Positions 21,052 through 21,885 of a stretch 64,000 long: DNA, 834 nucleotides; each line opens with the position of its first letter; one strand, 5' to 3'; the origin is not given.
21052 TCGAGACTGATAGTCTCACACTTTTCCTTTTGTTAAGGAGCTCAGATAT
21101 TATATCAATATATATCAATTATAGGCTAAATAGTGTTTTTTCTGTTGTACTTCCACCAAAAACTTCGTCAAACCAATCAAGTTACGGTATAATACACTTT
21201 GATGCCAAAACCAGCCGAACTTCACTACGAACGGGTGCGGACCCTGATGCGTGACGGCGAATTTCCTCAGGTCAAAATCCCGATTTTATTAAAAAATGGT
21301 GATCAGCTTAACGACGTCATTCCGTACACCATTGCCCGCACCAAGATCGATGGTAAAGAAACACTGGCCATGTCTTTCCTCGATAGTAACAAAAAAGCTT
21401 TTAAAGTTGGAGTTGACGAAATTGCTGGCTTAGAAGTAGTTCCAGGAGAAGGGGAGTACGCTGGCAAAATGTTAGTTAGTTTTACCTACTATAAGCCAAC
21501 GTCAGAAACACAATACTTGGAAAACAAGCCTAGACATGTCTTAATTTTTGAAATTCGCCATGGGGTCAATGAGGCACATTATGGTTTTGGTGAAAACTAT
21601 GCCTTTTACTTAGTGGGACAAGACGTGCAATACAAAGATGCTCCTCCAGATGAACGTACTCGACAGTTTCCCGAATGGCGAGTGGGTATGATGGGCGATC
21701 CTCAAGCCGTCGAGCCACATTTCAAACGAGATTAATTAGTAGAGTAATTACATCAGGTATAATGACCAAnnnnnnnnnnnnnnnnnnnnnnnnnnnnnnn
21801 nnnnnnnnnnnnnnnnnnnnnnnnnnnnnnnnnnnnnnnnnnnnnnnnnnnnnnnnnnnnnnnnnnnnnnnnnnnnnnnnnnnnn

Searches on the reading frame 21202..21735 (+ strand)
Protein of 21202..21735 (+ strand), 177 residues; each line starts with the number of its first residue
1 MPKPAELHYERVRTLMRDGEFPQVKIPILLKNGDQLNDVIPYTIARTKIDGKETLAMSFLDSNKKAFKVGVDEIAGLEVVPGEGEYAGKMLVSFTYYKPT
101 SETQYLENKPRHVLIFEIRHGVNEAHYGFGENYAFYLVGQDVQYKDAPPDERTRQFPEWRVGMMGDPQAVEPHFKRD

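Call 12: search_protein_families(library=ncbifam, proteins=[window:21202-21735:+])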
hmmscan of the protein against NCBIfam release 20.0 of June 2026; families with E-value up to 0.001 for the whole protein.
window:21202-21735:+ (177 aa): 0 families

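Call 44: search_protein_families(library=pfam, proteins=[window:21202-21735:+], max_evalue=0.00001)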
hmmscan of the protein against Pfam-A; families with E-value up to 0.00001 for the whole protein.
window:21202-21735:+ (177 aa): 0 families
